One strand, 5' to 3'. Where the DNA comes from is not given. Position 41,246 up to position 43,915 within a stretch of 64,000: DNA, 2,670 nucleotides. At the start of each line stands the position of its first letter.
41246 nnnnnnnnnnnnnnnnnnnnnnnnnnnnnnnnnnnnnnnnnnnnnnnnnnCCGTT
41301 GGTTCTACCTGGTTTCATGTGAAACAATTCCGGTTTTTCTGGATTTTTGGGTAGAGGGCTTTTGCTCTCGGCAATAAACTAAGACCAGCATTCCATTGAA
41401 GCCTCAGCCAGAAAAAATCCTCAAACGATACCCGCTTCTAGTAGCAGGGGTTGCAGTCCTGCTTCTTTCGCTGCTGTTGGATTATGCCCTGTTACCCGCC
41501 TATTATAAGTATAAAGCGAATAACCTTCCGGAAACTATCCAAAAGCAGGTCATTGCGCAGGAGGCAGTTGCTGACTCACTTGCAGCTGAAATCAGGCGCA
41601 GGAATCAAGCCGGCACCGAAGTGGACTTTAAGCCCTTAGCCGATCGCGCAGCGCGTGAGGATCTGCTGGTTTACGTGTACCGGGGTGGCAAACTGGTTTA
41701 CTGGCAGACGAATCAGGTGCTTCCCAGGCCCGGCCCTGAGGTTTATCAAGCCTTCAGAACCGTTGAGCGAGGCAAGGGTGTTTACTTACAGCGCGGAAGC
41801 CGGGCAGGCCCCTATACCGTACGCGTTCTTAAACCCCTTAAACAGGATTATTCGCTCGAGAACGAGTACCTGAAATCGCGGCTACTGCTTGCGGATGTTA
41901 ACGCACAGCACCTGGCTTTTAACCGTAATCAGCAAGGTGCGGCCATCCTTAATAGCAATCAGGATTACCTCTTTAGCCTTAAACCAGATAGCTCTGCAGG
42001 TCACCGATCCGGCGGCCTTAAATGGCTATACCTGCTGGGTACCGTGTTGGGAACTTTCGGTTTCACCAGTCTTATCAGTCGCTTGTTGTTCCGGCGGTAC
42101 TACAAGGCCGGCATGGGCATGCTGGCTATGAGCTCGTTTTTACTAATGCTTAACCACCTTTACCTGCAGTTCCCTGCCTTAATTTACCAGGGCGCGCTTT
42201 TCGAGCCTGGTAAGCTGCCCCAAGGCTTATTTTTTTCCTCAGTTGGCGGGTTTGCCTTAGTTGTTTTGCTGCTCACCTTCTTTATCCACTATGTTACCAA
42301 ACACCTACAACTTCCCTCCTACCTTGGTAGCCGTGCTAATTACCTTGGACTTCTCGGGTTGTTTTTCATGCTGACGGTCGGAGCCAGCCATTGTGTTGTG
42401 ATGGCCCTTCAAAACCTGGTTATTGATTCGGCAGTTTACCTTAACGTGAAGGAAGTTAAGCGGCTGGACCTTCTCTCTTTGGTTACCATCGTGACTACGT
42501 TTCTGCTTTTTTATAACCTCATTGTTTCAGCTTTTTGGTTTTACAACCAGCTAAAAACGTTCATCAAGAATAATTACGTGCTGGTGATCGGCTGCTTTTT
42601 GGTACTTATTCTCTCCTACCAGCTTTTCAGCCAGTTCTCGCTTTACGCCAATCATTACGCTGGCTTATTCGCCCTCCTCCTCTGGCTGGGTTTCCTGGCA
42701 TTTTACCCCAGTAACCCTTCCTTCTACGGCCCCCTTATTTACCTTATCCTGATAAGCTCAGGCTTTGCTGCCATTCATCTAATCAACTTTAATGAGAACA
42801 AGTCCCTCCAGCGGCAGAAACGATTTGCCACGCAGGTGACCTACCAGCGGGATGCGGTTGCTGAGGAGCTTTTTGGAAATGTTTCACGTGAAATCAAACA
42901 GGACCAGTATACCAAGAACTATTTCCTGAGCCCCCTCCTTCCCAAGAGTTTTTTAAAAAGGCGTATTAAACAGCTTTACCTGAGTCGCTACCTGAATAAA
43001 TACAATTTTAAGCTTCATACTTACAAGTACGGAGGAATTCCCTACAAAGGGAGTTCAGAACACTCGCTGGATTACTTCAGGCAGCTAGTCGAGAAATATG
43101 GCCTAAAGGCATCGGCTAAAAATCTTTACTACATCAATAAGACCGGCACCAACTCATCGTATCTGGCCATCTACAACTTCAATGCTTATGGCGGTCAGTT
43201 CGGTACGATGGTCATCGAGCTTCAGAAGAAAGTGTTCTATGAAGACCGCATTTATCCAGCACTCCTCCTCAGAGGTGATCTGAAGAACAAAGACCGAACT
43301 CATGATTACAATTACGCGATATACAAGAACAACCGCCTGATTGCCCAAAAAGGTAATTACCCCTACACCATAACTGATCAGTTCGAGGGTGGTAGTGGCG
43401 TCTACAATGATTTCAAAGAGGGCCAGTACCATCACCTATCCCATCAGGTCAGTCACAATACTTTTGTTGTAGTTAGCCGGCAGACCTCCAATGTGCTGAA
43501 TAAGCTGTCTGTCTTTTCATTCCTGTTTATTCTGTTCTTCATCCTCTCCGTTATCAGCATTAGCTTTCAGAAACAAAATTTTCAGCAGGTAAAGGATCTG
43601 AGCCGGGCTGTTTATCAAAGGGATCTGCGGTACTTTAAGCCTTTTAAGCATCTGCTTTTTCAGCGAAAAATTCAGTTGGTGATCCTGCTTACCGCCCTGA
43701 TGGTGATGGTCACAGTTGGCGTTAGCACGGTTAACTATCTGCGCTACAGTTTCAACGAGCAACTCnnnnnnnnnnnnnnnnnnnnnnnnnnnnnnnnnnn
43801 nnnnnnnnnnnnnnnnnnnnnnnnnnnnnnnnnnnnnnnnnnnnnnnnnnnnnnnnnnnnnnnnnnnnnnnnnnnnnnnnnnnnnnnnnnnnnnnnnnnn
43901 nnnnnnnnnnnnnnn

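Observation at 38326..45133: NagZ/beta-lactamase fusion followed by a 1245-aa, ~11-TM orphan sensor kinase: possible cell-wall-fragment sensing module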

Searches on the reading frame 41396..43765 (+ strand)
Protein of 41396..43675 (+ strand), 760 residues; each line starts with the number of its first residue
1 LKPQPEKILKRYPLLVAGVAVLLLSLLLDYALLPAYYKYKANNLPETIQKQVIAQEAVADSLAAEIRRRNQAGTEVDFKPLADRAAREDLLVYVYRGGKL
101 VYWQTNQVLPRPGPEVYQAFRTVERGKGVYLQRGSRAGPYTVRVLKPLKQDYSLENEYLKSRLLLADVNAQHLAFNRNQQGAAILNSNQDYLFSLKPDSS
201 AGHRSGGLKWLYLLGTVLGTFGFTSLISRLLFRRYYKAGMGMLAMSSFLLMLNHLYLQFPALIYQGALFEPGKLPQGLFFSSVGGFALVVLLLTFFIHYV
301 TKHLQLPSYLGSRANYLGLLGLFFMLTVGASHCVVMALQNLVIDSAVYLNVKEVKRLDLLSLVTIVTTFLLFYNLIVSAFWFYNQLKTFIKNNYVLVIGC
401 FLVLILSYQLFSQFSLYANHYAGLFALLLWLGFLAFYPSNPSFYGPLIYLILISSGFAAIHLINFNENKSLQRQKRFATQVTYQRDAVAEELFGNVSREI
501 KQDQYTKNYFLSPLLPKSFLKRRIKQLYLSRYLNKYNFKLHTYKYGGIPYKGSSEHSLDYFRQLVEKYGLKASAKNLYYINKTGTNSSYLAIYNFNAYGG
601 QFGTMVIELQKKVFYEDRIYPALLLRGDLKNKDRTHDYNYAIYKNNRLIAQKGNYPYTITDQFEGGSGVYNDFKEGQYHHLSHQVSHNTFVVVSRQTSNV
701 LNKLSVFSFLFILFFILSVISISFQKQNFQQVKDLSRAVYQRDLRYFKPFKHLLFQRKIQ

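Call 17: find_homologous_proteins(query=window:41396-43675:+)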
Query window:41396-43675:+ (760 aa): 17 proteins with E <= 0.001 among 8000 candidates.
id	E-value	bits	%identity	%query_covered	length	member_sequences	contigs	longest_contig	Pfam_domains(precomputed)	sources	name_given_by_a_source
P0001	0.0e+0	1670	99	100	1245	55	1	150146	PF00672.31,PF02518.32,PF00512.32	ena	-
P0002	2.8e-260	884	54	99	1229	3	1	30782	PF00672.31,PF02518.32,PF00512.32,PF14501.13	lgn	-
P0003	8.6e-207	707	47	99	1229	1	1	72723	PF02518.32,PF00512.32,PF14501.13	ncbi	-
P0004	6.5e-204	698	46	99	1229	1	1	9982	PF00672.31,PF02518.32,PF00512.32,PF17202.11,PF14501.13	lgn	-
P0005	3.5e-198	679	45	99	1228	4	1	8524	PF02518.32,PF00512.32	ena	-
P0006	6.1e-177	609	40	99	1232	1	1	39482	PF00672.31,PF02518.32,PF00512.32,PF17202.11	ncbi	-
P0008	2.7e-39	154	26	88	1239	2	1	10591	PF02518.32,PF00512.32,PF14501.13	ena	-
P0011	3.4e-32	130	24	81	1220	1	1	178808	PF02518.32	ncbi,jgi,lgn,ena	-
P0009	4.2e-29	120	24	86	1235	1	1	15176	PF02518.32,PF00512.32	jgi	-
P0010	3.4e-25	107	24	84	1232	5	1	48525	PF02518.32,PF00512.32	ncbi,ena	-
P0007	4.3e-25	107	24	88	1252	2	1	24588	PF00672.31,PF02518.32,PF00512.32,PF14501.13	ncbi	-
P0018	2.7e-24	104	23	86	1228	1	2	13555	PF00672.31,PF02518.32,PF00512.32,PF14501.13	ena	-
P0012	1.3e-23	102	22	83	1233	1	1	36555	PF02518.32,PF00512.32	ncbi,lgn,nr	ncbi:MAG: hypothetical protein K9G38_05405 [Bacteroidales bacterium]|nr:hypothetical protein [Bacter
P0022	9.7e-23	99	25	83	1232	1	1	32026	PF02518.32,PF00512.32,PF14501.13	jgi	jgi:two-component system nitrogen regulation sensor histidine kinase NtrY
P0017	2.1e-20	91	24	83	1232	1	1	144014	PF02518.32,PF00512.32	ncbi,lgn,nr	ncbi:MAG: GHKL domain-containing protein [Bacteroidales bacterium]|nr:GHKL domain-containing protein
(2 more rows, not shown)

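Call 32: predict_structure(alignment_id=A2)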
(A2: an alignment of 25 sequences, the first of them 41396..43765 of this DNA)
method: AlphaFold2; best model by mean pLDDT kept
length: 790 residues; sequences in the alignment: 25
mean_pLDDT: 80.4   pTM: 0.69
mean pLDDT of the five models: 80.4, 79.4, 76.9, 76.9, 76.6
residues with pLDDT >= 90: 149; 70-90: 490; 50-70: 134; < 50: 17
segments of 3 or more residues with pLDDT < 50: 614-619, 633-635, 751-753
pLDDT, mean of each block of 10 residues (from residue 1): 67 86 90 84 86 91 87 79 88 88 83 77 87 88 91 69 69 80 90 83 72 87 83 86 89 86 82 63 87 88 76 87 93 90 73 66 90 92 89 89 90 75 90 75 73 92 88 84 71 78 86 86 83 79 87 83 86 79 77 84 89 54 56 62 86 87 77 88 84 86 83 87 65 54 53 53 68 72 67
secondary structure, 60 per line:
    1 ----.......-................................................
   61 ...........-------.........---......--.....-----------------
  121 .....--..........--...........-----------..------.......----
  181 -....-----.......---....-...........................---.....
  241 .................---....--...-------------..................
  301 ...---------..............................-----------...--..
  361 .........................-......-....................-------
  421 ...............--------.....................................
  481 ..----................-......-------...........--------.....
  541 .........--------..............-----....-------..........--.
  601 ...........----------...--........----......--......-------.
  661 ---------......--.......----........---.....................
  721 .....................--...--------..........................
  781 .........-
elements in order (helices of 4 or more, strands of 3 or more residues): H5-11 H13-71 H79-87 E91-96 E99-103 E121-125 E128-137 E140-150 E173-176 E182-185 E191-197 H201-204 H206-232 H236-257 H261-264 H283-303 H313-342 H359-385 H387-392 H394-413 H421-435 H444-482 H487-502 H504-509 H517-527 E536-544 H558-568 E569-571 E577-580 E588-597 E600-611 H627-634 E639-644 E647-652 E670-675 E678-684 E689-696 H700-741 H755-789

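Call 46: search_protein_representatives(protein=window:41396-43675:+)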
Query: 760 residues. Proteins with E-value up to 0.001 (for the whole library): 1352; up to 1e-10: 1037; up to 1e-30: 115. The best 150 are listed.
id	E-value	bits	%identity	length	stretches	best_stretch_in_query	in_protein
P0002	9.0e-261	884.1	54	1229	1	9-760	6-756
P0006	1.9e-177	608.6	41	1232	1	6-760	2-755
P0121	8.8e-105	368.4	31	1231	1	14-760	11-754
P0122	4.1e-98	346.4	30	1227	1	16-760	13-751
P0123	1.9e-90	321.1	30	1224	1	14-760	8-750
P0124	1.0e-77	279.0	28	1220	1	18-720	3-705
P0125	8.9e-71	256.0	27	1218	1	16-759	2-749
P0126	3.5e-68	247.4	28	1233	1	14-759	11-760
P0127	1.9e-67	245.0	27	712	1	12-713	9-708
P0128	1.2e-65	239.1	28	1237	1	12-721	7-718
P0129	1.2e-64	235.8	26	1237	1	16-760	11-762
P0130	7.3e-63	229.9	28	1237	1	11-723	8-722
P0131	2.9e-62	227.9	27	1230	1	10-758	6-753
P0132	4.7e-62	227.2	26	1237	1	10-760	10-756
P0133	3.0e-61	224.5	27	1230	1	9-718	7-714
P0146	7.8e-46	173.6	27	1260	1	91-725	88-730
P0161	1.7e-39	152.6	26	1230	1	32-725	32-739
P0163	3.8e-39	151.5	27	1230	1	12-724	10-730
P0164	3.5e-38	148.3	27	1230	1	48-725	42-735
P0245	3.1e-30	122.0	26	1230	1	87-723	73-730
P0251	5.3e-30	121.2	25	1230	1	90-720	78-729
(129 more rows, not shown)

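Call 80: fold_search(model_id=the predicted structure, library=pdb)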
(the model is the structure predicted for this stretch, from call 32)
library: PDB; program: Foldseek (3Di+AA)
matches with E <= 10: 598; with E <= 0.001: 0
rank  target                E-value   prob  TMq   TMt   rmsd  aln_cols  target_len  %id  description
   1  9a65_B                6.5e-03  0.92  0.12  0.14  17.3       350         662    8  Integrative model of YVAQ-MCPB by crosslinking MS and deep learning (released 2024-09-18)
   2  9a69_B                1.8e-02  0.95  0.15  0.17  20.7       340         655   11  Integrative model of MCPB-MCPC by crosslinking MS and deep learning (released 2024-09-18)
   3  5lt9_A                2.8e-02  0.96  0.13  0.33   9.8       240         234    9  Ligand binding domain of Pseudomonas aeruginosa PAO1 amino acid chemoreceptors PctB in complex with L-Arg (released 2017-09-20)
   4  8xsa_B                4.9e-02  0.57  0.09  0.18  17.2       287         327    8  Crystal structure of the DNA-bound AHR-ARNT heterodimer in complex with Indigo (released 2025-01-15)
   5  8xsb_B                4.9e-02  0.30  0.08  0.16  27.0       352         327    7  Crystal structure of the DNA-bound AHR-ARNT heterodimer in complex with Indirubin (released 2025-01-15)
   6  4q6u_A                7.9e-02  0.38  0.07  0.15  16.5       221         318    6  Crystal structure of a putative uncharacterized protein from Mycobacterium tuberculosis (released 2014-06-18)
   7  6d8v                  1.0e-01  0.85  0.14  0.32  10.0       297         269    7  Methyl-accepting Chemotaxis protein X (released 2019-04-17)
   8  8jbe_C                1.4e-01  0.33  0.09  0.14  18.9       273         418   11  CryoEM Structure of metazoan Mon1-Ccz1-RMC1 complex (released 2024-05-08)
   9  6py3_A                1.5e-01  0.57  0.13  0.29  10.2       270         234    8  Crystal structure of ligand-binding domain of Pseudomonas fluorescens chemoreceptor CtaA in complex with L-isoleucine (released 2020-03-18)
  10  8js5_G                1.5e-01  0.41  0.07  0.18  17.0       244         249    9  Dimeric PAS domains of oxygen sensor FixL with ferric unliganded heme (released 2024-06-26)
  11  5y3a_D                1.6e-01  0.99  0.07  0.48   7.2        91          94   16  Crystal structure of Ragulator complex (p18 49-161) (released 2017-12-27)
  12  3c2w_A                1.6e-01  0.30  0.09  0.14  20.2       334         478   10  Crystal structure of the photosensory core domain of P. aeruginosa bacteriophytochrome PaBphP in the Pfr state (released 2008-09-23)
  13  6ehp_D                1.7e-01  0.99  0.07  0.51   6.7        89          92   15  The crystal structure of the human LAMTOR complex (released 2017-10-04)
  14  3nhq_A                1.7e-01  0.33  0.10  0.15  19.7       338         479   10  The dark Pfr structure of the photosensory core module of P. aeruginosa Bacteriophytochrome (released 2011-11-30)
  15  4f3l_A                2.0e-01  0.23  0.07  0.15  19.2       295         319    8  Crystal Structure of the Heterodimeric CLOCK:BMAL1 Transcriptional Activator Complex (released 2012-06-06)
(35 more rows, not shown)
